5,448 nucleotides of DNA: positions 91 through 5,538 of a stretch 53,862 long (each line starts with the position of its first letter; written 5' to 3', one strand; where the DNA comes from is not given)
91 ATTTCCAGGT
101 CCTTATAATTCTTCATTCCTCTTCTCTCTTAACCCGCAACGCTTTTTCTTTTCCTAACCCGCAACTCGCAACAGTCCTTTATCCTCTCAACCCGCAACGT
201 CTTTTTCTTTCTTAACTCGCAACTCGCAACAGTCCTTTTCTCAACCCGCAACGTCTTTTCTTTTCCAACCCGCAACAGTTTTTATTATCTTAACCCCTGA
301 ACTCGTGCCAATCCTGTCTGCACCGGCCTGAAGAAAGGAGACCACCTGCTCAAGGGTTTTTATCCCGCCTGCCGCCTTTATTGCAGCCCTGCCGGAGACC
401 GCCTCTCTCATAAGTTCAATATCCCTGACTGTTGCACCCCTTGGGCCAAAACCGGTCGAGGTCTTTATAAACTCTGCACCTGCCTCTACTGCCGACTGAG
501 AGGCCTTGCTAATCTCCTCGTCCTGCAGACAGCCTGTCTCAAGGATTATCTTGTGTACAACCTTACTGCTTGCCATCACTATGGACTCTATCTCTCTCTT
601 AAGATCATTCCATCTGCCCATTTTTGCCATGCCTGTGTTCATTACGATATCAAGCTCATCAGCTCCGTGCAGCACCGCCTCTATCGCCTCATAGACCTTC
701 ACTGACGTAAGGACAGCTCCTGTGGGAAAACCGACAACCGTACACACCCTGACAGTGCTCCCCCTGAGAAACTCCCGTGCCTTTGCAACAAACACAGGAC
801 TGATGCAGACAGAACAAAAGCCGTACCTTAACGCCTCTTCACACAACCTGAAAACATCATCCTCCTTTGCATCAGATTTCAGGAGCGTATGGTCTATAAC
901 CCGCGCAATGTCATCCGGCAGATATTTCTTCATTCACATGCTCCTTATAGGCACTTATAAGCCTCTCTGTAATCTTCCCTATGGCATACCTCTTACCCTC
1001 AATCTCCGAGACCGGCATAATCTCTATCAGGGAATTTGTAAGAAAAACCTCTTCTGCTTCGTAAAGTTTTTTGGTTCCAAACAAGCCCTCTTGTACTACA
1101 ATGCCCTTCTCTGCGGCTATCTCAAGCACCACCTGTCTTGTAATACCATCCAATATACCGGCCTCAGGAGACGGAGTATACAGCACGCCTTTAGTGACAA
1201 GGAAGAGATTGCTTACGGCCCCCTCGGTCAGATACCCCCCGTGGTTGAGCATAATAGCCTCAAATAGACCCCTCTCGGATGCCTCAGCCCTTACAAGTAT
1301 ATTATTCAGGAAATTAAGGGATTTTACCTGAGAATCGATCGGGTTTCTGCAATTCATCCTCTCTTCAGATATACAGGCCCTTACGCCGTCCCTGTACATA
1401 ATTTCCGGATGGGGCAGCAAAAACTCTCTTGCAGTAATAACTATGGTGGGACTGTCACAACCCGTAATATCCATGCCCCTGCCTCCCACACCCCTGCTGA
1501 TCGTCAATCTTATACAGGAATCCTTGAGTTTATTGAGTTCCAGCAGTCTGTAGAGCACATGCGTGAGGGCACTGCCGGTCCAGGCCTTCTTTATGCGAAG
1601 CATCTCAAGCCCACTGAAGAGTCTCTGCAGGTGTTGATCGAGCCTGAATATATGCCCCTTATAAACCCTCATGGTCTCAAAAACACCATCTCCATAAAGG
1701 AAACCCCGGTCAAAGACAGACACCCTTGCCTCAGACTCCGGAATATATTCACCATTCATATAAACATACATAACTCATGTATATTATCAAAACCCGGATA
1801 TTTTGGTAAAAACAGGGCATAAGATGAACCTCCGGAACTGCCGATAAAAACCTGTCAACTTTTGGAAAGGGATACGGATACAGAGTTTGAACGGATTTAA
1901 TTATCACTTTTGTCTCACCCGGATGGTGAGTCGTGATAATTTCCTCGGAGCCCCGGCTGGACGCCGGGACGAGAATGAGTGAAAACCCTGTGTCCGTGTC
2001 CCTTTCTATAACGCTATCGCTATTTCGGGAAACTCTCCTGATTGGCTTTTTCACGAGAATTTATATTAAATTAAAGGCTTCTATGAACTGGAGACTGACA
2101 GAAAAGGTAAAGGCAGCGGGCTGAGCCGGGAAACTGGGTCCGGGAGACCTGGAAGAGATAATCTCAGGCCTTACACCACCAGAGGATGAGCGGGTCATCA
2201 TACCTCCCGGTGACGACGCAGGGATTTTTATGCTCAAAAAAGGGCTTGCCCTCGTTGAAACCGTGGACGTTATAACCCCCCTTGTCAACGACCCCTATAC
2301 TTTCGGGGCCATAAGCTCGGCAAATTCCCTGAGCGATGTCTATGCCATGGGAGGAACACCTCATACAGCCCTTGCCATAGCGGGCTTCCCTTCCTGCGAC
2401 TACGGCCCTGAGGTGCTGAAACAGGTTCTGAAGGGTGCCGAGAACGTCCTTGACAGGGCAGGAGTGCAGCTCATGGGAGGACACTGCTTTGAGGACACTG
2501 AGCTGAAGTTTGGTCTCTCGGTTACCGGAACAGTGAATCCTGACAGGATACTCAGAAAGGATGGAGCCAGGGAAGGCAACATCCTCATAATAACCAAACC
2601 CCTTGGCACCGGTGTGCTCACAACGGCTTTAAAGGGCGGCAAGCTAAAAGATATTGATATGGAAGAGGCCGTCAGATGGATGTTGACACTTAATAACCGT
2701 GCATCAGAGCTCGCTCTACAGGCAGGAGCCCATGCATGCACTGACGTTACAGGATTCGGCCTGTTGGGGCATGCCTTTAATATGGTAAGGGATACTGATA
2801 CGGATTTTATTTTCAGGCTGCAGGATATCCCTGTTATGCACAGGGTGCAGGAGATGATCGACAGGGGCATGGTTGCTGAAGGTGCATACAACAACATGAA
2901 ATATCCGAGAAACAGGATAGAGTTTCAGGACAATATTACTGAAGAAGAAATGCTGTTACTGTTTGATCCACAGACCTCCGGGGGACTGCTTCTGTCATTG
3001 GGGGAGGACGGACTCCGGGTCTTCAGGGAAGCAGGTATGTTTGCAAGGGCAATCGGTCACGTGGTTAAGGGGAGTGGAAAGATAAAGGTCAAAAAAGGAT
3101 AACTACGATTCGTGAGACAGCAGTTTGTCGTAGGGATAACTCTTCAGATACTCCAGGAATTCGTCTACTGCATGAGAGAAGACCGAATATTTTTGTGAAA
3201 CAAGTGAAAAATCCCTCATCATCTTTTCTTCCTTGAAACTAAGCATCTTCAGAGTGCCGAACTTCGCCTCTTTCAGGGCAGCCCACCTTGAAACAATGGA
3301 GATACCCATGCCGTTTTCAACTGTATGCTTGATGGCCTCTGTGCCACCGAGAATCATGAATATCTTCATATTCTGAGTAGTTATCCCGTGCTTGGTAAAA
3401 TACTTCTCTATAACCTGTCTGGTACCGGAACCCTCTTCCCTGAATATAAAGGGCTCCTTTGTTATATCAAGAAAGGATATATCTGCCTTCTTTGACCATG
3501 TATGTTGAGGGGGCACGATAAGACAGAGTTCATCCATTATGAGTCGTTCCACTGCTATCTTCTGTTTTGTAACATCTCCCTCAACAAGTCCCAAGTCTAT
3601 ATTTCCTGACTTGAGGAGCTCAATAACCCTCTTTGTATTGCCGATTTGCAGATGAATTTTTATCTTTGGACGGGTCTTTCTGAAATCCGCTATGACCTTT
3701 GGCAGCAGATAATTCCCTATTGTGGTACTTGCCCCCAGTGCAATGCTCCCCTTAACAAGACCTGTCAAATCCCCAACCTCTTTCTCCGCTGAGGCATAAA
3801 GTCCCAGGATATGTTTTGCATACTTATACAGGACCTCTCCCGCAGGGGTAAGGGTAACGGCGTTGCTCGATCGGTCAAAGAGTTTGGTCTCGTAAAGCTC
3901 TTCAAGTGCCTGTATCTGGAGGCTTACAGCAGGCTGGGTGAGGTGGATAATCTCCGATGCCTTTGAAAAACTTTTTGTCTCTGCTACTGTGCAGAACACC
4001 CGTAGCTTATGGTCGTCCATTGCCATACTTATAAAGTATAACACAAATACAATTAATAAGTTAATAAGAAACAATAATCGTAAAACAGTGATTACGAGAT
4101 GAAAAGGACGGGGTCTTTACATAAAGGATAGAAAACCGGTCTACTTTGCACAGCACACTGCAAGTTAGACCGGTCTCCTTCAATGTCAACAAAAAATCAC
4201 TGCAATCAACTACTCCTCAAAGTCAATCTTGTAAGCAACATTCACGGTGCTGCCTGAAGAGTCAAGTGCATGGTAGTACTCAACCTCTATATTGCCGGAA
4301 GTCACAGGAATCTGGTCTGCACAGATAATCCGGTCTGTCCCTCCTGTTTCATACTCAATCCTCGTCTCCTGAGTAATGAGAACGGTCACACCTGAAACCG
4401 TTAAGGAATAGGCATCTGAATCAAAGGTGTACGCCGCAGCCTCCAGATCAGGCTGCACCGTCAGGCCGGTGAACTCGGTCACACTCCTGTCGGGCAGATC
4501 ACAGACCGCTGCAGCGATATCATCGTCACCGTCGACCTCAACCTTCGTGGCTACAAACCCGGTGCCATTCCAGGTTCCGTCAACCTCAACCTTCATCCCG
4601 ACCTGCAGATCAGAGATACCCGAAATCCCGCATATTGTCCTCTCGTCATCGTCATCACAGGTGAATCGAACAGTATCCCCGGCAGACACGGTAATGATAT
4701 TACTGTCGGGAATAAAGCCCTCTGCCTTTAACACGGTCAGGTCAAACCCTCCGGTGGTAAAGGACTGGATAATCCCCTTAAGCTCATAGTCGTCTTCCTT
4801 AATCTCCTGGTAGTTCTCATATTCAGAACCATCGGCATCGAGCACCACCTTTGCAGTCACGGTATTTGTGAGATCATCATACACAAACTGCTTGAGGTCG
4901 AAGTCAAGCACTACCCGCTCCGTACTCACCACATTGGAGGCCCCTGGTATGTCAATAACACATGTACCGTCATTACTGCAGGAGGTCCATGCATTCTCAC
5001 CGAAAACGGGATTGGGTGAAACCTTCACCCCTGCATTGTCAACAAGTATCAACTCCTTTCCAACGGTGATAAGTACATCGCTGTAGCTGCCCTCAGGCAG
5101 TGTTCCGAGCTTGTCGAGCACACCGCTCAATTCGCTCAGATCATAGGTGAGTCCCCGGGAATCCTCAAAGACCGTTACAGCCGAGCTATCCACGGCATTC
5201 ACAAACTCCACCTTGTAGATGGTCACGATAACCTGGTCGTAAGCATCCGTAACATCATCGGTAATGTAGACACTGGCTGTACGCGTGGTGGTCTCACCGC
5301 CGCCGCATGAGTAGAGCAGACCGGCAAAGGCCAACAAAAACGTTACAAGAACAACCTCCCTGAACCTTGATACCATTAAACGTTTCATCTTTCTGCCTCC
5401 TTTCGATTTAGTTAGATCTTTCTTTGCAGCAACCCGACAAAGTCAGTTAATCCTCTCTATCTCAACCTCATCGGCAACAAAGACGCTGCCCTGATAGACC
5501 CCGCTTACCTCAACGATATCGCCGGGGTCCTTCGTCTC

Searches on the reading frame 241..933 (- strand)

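Call 24: search_protein_families(library=pfam, proteins=[window:241-933:-], max_evalue=0.00001)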
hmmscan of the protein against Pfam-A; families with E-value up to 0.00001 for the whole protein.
window:241-933:- (230 aa): 1 family
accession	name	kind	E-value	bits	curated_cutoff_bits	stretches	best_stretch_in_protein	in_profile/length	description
PF01791.15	DeoC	-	1.3e-17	64.6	23.8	1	12-216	5-226/229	DeoC/LacD family aldolase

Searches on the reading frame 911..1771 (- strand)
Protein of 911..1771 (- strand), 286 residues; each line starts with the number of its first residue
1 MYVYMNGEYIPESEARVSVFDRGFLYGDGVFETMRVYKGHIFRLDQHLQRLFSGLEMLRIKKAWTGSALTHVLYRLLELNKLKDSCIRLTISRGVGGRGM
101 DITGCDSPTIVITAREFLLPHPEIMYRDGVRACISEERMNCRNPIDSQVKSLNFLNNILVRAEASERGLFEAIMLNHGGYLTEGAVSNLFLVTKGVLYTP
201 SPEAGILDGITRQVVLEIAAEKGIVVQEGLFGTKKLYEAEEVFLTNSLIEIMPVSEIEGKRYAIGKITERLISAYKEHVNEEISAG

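Call 24: search_protein_families(library=pfam, proteins=[window:911-1771:-], max_evalue=0.00001)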
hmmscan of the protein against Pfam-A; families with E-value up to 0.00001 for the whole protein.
window:911-1771:- (286 aa): 1 family
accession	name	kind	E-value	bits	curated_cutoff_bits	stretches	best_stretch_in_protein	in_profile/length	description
PF01063.24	Aminotran_4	-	7.7e-60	203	28.5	1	29-257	1-223/223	Amino-transferase class IV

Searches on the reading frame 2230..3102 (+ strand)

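Call 24: search_protein_families(library=pfam, proteins=[window:2230-3102:+], max_evalue=0.00001)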
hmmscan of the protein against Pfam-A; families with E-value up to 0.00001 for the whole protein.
window:2230-3102:+ (290 aa): 2 families
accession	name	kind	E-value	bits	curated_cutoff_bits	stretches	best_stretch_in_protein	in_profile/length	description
PF00586.29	AIRS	-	2.1e-19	70.4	24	1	3-102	10-112/112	AIR synthase related protein, N-terminal domain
PF02769.27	AIRS_C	-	6.7e-13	49.5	23.1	1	114-285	1-153/156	AIR synthase related protein, C-terminal domain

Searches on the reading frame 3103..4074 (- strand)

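Call 24: search_protein_families(library=pfam, proteins=[window:3103-4074:-], max_evalue=0.00001)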
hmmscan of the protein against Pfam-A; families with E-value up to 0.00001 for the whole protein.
window:3103-4074:- (323 aa): 3 families
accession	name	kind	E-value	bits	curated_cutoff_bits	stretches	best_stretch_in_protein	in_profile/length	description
PF03466.25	LysR_substrate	-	4.5e-46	157.3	28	1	106-312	3-206/209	LysR substrate binding domain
PF00126.33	HTH_1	-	5.7e-21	74.7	26.6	1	23-80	3-60/60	Bacterial regulatory helix-turn-helix protein, lysR family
PF12849.12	PBP_like_2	-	1.9e-06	28.3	27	1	108-267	9-192/267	PBP superfamily domain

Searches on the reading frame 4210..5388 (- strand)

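Call 24: search_protein_families(library=pfam, proteins=[window:4210-5388:-], max_evalue=0.00001)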
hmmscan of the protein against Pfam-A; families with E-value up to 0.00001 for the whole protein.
window:4210-5388:- (392 aa): 2 families
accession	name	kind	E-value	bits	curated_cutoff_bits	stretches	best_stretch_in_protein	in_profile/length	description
PF18914.6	DUF5666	-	5.7e-09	36.6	27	0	238-284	24-60/60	Domain of unknown function (DUF5666)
PF14321.11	DUF4382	-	3.7e-08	34.1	25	1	37-169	3-123/136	Domain of unknown function (DUF4382)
